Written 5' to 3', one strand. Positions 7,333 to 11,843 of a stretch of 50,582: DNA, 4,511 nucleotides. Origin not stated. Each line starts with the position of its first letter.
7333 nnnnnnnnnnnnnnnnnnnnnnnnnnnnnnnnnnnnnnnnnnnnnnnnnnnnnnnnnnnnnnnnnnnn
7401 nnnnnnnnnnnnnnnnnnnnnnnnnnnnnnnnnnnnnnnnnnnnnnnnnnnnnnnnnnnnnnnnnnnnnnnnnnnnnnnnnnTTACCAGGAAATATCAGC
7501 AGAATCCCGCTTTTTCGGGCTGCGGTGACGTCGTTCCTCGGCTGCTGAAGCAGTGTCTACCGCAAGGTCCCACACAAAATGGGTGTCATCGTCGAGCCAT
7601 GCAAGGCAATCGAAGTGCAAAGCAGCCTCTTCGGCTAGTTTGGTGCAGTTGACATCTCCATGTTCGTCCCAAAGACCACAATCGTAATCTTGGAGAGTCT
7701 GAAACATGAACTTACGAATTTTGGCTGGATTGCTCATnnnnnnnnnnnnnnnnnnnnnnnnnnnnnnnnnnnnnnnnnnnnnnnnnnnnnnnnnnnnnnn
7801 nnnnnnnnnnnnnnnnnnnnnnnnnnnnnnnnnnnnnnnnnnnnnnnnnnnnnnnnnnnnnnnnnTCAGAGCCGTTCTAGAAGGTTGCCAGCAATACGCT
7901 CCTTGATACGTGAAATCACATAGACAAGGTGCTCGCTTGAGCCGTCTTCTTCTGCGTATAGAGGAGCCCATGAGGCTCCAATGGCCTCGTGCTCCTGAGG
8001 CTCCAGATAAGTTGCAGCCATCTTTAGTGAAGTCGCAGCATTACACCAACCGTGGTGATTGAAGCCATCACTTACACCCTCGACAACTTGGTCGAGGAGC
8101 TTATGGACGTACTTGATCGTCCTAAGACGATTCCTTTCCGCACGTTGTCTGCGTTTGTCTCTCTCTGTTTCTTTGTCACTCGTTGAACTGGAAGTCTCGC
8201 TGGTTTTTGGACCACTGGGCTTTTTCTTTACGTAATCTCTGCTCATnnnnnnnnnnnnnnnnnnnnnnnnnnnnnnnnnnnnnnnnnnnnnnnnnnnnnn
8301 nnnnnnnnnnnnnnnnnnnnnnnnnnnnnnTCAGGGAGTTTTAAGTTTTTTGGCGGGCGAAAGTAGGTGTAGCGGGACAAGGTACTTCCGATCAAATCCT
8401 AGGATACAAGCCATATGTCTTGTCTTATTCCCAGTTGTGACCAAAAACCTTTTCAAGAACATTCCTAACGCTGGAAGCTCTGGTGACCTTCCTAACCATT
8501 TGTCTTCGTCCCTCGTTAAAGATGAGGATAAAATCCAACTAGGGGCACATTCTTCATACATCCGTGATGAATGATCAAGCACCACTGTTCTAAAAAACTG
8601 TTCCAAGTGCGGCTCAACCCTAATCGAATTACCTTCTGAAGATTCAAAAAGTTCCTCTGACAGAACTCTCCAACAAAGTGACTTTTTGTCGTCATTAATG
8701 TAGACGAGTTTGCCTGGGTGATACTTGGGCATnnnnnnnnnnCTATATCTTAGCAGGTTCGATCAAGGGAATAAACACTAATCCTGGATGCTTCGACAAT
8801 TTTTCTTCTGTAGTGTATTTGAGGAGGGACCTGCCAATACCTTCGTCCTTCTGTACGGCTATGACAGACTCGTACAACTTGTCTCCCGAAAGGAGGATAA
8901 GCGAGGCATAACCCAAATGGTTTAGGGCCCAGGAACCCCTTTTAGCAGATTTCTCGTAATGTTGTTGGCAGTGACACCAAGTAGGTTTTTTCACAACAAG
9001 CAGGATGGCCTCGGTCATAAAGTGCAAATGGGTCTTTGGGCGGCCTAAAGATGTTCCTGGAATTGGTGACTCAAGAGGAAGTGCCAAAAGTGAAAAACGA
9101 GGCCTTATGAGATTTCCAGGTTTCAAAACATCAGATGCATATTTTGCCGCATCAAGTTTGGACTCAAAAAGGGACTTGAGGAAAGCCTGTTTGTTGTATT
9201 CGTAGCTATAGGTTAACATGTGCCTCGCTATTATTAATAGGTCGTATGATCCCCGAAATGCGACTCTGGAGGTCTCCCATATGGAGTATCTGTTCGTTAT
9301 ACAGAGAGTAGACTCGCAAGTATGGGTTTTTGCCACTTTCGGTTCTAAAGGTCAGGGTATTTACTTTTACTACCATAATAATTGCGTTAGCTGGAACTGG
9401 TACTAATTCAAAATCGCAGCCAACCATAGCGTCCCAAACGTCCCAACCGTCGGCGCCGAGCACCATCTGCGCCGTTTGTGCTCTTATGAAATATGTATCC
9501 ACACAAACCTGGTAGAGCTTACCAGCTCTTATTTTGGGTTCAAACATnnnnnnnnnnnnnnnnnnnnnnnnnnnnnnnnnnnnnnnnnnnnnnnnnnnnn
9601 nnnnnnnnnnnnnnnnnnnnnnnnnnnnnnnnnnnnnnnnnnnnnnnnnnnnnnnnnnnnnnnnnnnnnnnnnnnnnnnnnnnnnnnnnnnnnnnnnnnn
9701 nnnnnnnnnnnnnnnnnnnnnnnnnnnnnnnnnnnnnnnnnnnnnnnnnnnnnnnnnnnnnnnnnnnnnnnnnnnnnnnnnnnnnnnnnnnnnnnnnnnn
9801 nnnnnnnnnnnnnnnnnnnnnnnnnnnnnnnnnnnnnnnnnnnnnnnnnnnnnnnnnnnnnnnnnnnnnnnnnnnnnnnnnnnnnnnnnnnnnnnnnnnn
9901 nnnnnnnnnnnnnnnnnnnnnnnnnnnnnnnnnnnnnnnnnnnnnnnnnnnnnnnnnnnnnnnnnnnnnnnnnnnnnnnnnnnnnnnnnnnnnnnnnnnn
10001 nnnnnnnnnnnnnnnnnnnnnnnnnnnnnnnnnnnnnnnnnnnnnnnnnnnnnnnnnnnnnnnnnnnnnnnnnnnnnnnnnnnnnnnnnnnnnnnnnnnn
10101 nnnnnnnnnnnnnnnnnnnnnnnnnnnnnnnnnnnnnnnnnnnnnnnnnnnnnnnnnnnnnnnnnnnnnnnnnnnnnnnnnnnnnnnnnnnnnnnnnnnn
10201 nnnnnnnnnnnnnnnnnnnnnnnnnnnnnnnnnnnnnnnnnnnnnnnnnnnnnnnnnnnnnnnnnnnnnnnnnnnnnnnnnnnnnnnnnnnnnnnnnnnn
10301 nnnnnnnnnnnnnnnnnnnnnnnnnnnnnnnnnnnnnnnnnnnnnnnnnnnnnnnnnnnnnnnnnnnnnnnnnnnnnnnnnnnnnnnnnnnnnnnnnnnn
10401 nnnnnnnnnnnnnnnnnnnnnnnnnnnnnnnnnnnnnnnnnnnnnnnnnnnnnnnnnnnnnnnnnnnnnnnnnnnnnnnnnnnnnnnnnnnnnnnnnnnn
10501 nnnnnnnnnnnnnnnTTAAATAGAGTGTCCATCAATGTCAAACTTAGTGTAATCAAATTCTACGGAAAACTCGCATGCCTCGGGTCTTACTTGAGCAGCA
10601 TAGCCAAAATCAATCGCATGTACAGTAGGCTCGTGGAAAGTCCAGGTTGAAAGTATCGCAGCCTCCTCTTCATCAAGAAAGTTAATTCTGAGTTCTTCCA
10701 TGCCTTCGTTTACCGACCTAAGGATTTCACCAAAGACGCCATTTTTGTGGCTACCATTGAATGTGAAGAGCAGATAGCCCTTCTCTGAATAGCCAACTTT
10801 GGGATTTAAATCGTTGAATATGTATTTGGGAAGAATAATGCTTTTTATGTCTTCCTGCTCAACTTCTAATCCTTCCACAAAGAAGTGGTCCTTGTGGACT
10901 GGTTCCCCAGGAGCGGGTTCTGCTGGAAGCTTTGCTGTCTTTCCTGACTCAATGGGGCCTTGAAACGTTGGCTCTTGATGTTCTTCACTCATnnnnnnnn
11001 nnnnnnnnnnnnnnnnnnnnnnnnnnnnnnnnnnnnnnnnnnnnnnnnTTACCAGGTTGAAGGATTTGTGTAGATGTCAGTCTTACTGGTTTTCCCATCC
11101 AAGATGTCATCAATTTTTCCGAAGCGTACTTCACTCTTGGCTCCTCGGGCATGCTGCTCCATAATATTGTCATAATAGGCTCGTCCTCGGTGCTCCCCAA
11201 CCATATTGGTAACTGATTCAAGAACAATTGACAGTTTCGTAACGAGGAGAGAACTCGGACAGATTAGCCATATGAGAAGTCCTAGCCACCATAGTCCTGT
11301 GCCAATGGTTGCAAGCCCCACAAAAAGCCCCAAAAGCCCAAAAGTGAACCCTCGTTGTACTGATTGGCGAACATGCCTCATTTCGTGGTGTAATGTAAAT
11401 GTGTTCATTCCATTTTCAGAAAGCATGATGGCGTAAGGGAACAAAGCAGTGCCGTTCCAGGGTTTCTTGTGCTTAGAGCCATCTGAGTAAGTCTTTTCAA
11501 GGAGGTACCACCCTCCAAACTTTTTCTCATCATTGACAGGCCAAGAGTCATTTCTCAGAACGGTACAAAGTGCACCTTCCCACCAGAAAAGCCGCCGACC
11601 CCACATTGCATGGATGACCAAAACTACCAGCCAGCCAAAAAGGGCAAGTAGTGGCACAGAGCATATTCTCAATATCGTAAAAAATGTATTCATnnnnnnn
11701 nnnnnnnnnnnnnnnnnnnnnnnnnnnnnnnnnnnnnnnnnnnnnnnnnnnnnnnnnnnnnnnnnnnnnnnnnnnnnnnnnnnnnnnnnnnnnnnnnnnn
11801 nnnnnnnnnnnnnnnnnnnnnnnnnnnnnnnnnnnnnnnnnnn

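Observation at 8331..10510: Tandem array of six diverged paralogous small genes (KPGQLVV ... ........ family)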

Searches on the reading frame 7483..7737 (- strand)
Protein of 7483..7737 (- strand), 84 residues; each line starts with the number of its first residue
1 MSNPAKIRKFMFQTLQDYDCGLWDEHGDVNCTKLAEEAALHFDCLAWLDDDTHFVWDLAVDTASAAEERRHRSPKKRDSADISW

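Call 7: search_protein_families(library=pfam, max_evalue=1, proteins=[window:7483-7737:-])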
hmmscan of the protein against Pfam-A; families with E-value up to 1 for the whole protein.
window:7483-7737:- (84 aa): 0 families

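Call 8: search_protein_families(library=phrogs, max_evalue=1, proteins=[window:7483-7737:-])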
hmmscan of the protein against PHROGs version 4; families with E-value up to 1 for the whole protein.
window:7483-7737:- (84 aa): 1 family
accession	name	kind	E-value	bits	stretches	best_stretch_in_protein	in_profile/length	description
phrog_30992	-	unknown function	0.45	11.6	1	25-46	9-30/78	-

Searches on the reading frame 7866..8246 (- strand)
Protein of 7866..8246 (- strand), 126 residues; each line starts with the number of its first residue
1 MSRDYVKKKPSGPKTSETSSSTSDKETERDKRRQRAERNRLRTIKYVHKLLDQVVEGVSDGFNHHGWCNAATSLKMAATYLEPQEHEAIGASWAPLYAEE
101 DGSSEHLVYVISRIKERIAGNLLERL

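Call 7: search_protein_families(library=pfam, max_evalue=1, proteins=[window:7866-8246:-])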
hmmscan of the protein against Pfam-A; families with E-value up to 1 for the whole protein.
window:7866-8246:- (126 aa): 1 family
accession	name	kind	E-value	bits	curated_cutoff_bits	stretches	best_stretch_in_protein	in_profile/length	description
PF14831.11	DUF4484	-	0.11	13.1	25.6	1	17-65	47-95/184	Domain of unknown function (DUF4484)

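Call 8: search_protein_families(library=phrogs, max_evalue=1, proteins=[window:7866-8246:-])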
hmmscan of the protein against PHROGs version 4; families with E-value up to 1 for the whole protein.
window:7866-8246:- (126 aa): 1 family
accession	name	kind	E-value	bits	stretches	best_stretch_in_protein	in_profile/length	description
phrog_37645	-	unknown function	0.039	15.3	1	24-70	61-107/113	-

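Call 88: search_protein_families(library=ncbifam, max_evalue=0.01, proteins=[window:7866-8246:-])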
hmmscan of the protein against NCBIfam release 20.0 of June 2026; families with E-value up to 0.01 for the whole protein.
window:7866-8246:- (126 aa): 0 families

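Call 90: search_solved_structures(query=window:7866-8246:-, max_evalue=1)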
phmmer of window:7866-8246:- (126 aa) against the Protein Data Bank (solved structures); distinct sequences matched with E-value up to 1: 1.
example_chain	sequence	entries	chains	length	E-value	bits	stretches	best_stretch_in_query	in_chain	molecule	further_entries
9g3h_A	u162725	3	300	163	0.85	13.5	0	24-69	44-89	6,7-dimethyl-8-ribityllumazine synthase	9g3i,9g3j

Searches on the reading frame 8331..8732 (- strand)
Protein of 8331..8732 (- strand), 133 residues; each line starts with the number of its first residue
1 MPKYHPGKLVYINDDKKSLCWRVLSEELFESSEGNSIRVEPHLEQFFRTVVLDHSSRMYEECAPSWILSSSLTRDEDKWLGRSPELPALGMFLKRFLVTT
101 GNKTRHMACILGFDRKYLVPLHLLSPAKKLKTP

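Call 7: search_protein_families(library=pfam, max_evalue=1, proteins=[window:8331-8732:-])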
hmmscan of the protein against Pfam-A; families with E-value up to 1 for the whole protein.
window:8331-8732:- (133 aa): 0 families

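Call 8: search_protein_families(library=phrogs, max_evalue=1, proteins=[window:8331-8732:-])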
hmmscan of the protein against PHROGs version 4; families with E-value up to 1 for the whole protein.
window:8331-8732:- (133 aa): 0 families

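Call 68: find_homologous_proteins(query=A4, max_evalue=1)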
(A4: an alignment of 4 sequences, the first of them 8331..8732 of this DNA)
Query A4 (4 sequences) (133 aa, profile of the alignment): 4 proteins with E <= 1 among 153 candidates.
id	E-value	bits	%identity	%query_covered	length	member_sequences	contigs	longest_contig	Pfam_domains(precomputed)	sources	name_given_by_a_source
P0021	7.0e-65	235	40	97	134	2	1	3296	-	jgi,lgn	-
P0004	1.4e-54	202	99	100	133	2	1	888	-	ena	-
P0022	3.0e-33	133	26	89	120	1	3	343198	-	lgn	-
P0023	6.0e-33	132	52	95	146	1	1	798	-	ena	-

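Call 78: predict_structure(alignment_id=A5)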
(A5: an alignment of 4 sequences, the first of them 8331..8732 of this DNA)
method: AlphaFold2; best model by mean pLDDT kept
length: 133 residues; sequences in the alignment: 4
mean_pLDDT: 57.5   pTM: 0.53
mean pLDDT of the five models: 57.5, 56.2, 53.8, 52.3, 46.6
residues with pLDDT >= 90: 0; 70-90: 46; 50-70: 29; < 50: 58
segments of 3 or more residues with pLDDT < 50: 28-58, 64-82, 130-133
pLDDT, mean of each block of 10 residues (from residue 1): 70 73 61 42 36 38 44 39 62 70 74 72 71 40
secondary structure, 60 per line:
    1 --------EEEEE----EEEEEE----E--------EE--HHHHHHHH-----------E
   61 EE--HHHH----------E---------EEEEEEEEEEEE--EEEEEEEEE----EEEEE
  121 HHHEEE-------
elements in order: E9-13 E18-23 H41-48 E60-62 H65-68 E89-100 E103-111 E116-120 E124-126
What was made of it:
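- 8331..8732 (-): ORF F (133 aa). It is always the last gene of the array and is a probable but unproven, very divergent member. AF2 pLDDT 57.5, with strands at 9-13 and 18-23, an insert, then strands at 89-120 (call 78).
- On SH3-like small beta-barrel fold: The AF2 model of F has pLDDT 57.5, and the barrel strands reach only about 70 (call 78).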

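Call 88: search_protein_families(library=ncbifam, max_evalue=0.01, proteins=[window:8331-8732:-])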
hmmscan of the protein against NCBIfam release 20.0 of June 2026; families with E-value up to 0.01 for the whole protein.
window:8331-8732:- (133 aa): 0 families

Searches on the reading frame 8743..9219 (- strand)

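Call 7: search_protein_families(library=pfam, max_evalue=1, proteins=[window:8743-9219:-])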
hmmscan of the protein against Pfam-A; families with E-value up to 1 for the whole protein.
window:8743-9219:- (158 aa): 0 families

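Call 8: search_protein_families(library=phrogs, max_evalue=1, proteins=[window:8743-9219:-])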
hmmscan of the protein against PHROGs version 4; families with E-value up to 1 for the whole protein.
window:8743-9219:- (158 aa): 1 family
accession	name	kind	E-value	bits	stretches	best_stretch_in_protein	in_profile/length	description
phrog_10284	-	unknown function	0.26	12.6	1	4-29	10-35/61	-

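Call 88: search_protein_families(library=ncbifam, max_evalue=0.01, proteins=[window:8743-9219:-])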
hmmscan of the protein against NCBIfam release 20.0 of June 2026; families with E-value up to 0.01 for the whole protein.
window:8743-9219:- (158 aa): 0 families

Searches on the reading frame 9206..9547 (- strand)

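Call 7: search_protein_families(library=pfam, max_evalue=1, proteins=[window:9206-9547:-])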
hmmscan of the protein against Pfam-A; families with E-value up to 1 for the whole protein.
window:9206-9547:- (113 aa): 1 family
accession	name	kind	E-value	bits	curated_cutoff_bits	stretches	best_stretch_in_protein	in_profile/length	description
PF25641.1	Head_fiber_dimeric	-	0.095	13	30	1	45-74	3-32/61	Head fiber dimeric protein-like domain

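Call 8: search_protein_families(library=phrogs, max_evalue=1, proteins=[window:9206-9547:-])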
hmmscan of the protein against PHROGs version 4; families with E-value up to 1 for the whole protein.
window:9206-9547:- (113 aa): 0 families

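Call 88: search_protein_families(library=ncbifam, max_evalue=0.01, proteins=[window:9206-9547:-])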
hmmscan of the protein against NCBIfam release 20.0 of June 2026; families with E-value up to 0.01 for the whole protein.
window:9206-9547:- (113 aa): 0 families

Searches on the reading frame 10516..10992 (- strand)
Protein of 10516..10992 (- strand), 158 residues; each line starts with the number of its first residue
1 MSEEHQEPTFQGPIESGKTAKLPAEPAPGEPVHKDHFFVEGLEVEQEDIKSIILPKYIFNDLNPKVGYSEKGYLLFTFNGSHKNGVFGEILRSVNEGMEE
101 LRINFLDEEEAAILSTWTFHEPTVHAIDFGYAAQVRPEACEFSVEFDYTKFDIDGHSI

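Call 7: search_protein_families(library=pfam, max_evalue=1, proteins=[window:10516-10992:-])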
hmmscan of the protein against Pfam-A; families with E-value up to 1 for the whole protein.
window:10516-10992:- (158 aa): 0 families

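Call 8: search_protein_families(library=phrogs, max_evalue=1, proteins=[window:10516-10992:-])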
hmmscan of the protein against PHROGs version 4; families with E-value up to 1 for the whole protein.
window:10516-10992:- (158 aa): 1 family
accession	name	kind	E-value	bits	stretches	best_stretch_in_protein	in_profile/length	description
phrog_25655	-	unknown function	0.19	12.4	1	65-118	26-76/164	-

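Call 63: search_dna_similar(collection=phages, mode=protein, query=window:10516-10992:-, max_rows=12, max_evalue=0.01)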
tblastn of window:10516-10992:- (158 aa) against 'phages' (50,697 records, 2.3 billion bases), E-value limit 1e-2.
No match.

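Call 88: search_protein_families(library=ncbifam, max_evalue=0.01, proteins=[window:10516-10992:-])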
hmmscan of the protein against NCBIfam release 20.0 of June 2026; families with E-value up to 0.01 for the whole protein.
window:10516-10992:- (158 aa): 0 families

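Call 89: search_solved_structures(query=window:10516-10992:-, max_evalue=1)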
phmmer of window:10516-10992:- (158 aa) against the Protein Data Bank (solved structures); distinct sequences matched with E-value up to 1: 0.
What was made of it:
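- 10516..10992 (-): Conserved 158-aa gene immediately upstream of A. It is not a family member. It is always adjacent to the array and evolves at the same rate as A. No family or PDB match (calls 7, 8, 63, 89).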

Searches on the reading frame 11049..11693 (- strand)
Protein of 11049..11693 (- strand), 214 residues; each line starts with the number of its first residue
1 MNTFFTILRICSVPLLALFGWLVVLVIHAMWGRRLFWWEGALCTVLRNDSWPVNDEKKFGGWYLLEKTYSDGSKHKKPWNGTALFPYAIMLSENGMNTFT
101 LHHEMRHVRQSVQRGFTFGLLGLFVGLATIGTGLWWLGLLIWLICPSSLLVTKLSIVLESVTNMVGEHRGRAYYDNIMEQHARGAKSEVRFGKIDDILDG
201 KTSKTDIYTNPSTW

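Call 7: search_protein_families(library=pfam, max_evalue=1, proteins=[window:11049-11693:-])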
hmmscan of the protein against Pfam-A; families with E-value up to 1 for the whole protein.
window:11049-11693:- (214 aa): 2 families
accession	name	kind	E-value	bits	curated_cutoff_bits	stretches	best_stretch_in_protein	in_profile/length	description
PF01925.25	TauE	-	0.067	13.3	32.6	1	15-165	92-180/237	Sulfite exporter TauE/SafE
PF20573.4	DUF6782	-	0.095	12.4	27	1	93-118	86-110/241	Putative metallopeptidase family (DUF6782)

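Call 8: search_protein_families(library=phrogs, max_evalue=1, proteins=[window:11049-11693:-])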
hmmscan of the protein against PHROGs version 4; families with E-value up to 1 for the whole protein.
window:11049-11693:- (214 aa): 1 family
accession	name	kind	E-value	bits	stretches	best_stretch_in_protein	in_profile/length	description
phrog_4669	-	unknown function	0.16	13.4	1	109-145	14-50/81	-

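Call 88: search_protein_families(library=ncbifam, max_evalue=0.01, proteins=[window:11049-11693:-])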
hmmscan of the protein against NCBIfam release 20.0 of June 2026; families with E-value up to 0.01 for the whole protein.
window:11049-11693:- (214 aa): 0 families
